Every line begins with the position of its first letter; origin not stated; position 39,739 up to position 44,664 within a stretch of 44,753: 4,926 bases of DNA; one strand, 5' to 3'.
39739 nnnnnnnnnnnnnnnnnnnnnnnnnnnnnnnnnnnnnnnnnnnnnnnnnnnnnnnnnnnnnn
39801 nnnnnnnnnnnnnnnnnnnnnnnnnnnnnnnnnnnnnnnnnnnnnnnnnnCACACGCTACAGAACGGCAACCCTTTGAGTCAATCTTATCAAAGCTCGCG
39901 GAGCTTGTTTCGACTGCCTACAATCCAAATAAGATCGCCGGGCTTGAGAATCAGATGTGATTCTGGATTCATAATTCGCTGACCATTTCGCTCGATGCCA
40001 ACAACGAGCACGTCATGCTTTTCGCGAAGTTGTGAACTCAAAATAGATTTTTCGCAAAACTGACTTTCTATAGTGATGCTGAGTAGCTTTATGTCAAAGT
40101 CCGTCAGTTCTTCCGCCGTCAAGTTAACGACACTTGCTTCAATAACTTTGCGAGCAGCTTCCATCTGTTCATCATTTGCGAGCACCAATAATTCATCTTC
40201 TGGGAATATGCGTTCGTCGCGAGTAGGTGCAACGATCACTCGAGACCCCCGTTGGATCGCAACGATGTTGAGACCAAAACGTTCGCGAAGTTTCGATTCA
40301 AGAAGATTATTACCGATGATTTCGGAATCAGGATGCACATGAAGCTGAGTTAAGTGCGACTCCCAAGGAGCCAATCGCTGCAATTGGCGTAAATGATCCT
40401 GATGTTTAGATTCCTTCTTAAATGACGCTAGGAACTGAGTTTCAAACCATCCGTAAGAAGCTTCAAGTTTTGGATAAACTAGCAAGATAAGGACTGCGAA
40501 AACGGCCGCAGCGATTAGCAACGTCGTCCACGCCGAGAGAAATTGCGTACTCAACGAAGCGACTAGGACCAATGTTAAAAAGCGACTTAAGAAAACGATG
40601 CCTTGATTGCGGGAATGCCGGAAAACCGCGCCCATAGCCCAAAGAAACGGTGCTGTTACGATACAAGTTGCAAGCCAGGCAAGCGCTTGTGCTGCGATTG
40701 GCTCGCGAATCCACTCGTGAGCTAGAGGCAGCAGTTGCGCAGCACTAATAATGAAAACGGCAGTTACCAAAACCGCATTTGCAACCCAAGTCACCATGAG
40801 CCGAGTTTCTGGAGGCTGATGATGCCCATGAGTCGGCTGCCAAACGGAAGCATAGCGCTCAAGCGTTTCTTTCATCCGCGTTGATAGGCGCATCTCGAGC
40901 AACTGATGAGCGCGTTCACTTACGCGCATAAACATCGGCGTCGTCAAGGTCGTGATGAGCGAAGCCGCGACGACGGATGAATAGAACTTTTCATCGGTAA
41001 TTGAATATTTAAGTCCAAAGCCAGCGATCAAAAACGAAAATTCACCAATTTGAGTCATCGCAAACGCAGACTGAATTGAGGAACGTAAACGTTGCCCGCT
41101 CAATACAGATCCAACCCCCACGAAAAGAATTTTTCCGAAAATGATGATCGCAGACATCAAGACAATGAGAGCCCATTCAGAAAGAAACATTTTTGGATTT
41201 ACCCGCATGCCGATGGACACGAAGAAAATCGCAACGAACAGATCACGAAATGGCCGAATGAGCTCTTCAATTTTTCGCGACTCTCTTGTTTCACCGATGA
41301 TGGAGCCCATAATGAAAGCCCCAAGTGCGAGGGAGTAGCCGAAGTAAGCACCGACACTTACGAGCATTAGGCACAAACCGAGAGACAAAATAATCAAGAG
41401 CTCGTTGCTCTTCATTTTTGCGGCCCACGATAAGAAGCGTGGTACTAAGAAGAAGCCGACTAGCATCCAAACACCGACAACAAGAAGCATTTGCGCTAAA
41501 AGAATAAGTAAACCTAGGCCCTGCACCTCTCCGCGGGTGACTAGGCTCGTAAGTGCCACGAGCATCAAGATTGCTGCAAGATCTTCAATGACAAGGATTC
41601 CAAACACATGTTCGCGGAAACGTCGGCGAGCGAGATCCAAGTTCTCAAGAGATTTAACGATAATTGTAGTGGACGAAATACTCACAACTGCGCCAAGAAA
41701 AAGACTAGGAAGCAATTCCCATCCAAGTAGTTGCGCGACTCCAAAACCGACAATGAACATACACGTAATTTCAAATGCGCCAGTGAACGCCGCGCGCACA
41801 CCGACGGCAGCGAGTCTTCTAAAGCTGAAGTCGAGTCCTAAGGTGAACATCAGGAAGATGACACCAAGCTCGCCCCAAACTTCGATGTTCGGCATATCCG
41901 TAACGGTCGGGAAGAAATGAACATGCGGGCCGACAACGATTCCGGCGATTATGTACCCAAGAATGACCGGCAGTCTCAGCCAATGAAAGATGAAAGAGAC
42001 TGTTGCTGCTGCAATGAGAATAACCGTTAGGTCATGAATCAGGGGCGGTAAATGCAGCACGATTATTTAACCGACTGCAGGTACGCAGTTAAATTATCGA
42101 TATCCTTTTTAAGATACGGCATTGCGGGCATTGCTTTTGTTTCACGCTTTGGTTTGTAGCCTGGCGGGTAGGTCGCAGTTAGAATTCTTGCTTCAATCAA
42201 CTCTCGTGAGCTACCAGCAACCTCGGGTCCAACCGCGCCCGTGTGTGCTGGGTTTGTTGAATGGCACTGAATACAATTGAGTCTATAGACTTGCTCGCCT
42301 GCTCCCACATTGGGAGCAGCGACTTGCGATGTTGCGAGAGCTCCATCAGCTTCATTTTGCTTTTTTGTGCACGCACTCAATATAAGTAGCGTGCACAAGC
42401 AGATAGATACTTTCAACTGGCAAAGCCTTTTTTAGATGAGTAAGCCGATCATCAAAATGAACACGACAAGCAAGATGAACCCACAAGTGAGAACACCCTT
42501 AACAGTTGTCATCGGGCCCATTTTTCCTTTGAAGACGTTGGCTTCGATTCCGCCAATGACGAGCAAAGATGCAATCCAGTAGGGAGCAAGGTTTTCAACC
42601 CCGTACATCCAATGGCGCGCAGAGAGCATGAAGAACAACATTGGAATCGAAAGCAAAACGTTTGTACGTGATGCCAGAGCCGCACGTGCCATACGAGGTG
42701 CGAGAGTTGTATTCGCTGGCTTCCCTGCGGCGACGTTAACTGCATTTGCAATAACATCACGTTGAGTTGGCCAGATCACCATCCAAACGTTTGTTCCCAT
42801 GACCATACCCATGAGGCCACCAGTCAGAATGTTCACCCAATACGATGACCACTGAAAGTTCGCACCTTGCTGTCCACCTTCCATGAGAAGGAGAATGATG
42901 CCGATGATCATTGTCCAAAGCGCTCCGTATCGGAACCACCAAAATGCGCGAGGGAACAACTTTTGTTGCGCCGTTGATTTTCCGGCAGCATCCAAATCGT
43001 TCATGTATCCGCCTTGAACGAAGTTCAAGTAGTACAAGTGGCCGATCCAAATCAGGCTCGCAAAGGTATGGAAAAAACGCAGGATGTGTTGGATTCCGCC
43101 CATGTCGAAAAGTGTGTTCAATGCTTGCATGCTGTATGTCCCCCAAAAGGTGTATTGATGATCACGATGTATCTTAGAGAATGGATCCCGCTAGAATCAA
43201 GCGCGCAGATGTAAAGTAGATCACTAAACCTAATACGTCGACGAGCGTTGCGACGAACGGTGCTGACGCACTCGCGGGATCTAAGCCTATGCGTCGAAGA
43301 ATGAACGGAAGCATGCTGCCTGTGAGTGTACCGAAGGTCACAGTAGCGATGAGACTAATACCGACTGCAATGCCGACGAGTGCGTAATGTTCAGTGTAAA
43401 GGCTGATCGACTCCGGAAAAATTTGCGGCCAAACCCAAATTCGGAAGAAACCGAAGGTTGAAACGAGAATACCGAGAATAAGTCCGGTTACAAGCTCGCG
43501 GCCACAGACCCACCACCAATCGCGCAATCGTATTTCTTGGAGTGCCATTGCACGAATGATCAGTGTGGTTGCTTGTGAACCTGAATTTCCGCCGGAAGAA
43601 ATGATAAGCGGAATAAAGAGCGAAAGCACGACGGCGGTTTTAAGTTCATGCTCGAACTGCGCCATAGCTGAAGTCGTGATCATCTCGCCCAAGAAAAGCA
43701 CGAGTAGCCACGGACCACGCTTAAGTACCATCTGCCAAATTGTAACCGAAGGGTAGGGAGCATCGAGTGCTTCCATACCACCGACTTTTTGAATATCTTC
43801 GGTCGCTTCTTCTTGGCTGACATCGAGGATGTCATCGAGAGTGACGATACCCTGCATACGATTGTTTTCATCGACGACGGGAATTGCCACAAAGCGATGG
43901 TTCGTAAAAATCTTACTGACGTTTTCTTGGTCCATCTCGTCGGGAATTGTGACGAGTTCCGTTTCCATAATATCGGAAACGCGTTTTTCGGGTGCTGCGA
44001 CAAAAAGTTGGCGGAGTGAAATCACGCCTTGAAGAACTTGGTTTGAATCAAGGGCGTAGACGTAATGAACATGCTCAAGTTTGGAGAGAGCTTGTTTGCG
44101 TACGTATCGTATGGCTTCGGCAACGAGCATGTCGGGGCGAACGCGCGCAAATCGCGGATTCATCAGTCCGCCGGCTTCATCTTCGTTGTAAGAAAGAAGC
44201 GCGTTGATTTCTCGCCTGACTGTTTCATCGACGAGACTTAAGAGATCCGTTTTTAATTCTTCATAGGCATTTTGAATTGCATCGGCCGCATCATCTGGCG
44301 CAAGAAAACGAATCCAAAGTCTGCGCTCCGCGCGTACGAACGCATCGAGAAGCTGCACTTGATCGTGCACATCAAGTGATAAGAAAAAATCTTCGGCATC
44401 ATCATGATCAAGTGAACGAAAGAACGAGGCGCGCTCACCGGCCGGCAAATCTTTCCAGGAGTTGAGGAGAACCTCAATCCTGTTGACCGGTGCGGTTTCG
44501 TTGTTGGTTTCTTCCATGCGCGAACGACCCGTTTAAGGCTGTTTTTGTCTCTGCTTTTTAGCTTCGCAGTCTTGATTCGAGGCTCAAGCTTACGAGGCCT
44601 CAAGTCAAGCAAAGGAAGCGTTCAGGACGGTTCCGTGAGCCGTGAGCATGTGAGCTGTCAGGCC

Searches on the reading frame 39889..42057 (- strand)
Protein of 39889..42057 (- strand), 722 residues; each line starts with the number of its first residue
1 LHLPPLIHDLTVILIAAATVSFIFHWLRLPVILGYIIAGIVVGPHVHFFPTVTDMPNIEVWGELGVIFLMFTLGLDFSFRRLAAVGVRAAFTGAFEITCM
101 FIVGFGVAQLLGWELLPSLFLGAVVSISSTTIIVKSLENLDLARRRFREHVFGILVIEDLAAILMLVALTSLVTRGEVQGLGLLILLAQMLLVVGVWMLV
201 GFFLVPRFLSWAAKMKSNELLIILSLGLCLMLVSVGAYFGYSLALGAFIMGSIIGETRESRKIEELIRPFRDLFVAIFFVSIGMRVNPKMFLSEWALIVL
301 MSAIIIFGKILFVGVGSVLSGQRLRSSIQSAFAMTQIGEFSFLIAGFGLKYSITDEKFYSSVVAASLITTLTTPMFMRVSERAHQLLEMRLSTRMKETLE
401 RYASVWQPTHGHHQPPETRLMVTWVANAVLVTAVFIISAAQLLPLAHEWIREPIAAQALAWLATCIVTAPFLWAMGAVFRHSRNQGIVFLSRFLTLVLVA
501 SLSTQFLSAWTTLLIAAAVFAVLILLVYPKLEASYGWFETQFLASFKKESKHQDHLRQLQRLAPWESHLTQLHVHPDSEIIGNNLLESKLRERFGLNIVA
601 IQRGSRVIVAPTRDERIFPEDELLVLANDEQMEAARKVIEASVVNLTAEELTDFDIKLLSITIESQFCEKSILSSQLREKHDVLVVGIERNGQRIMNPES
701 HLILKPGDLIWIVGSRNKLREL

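Call 73: search_protein_families(library=pfam, proteins=[window:39889-42057:-], max_evalue=0.00001)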
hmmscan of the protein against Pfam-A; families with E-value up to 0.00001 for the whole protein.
window:39889-42057:- (722 aa): 2 families
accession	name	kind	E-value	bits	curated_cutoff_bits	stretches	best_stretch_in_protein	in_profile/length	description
PF00999.27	Na_H_Exchanger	-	3.9e-55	187.7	26.2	1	16-377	3-374/375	Sodium/hydrogen exchanger, transmembrane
PF02080.26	TrkA_C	-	2.7e-27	94.9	27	2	570-638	2-69/71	TrkA-C domain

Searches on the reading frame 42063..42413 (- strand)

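Call 73: search_protein_families(library=pfam, proteins=[window:42063-42413:-], max_evalue=0.00001)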
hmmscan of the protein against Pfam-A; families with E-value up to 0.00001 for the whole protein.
window:42063-42413:- (116 aa): 2 families
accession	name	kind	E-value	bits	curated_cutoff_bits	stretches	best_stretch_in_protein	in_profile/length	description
PF00034.26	Cytochrom_C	-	2.3e-07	32.5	21.3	1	38-116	3-90/90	Cytochrome c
PF13442.11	Cytochrome_CBB3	-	1e-06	29.4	27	1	35-112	2-68/68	Cytochrome C oxidase, cbb3-type, subunit III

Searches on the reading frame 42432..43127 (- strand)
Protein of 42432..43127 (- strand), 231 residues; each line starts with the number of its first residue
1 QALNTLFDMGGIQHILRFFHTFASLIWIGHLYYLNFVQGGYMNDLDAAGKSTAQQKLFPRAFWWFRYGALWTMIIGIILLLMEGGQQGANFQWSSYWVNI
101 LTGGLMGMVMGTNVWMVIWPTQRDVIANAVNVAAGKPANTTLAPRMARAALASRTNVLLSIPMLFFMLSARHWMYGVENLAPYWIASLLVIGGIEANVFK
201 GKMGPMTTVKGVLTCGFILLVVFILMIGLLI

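Call 73: search_protein_families(library=pfam, proteins=[window:42432-43127:-], max_evalue=0.00001)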
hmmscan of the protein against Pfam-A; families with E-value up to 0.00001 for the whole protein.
window:42432-43127:- (231 aa): 1 family
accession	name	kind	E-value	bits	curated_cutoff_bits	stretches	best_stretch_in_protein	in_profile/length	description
PF06181.16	Urate_ox_N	-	8.1e-11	42.3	26.9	1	99-225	173-292/295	Urate oxidase N-terminal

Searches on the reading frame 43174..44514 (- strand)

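Call 73: search_protein_families(library=pfam, proteins=[window:43174-44514:-], max_evalue=0.00001)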
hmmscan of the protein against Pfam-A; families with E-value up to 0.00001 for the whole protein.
window:43174-44514:- (446 aa): 3 families
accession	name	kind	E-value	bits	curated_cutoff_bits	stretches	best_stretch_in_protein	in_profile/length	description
PF01769.21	MgtE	-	1.7e-36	125.7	27.6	1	301-435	1-124/125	Divalent cation transporter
PF00571.33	CBS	-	7.3e-20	71.5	24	1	179-233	1-55/57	CBS domain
PF03448.22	MgtE_N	-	2.6e-15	57.2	25.9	1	17-112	7-102/102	MgtE intracellular N domain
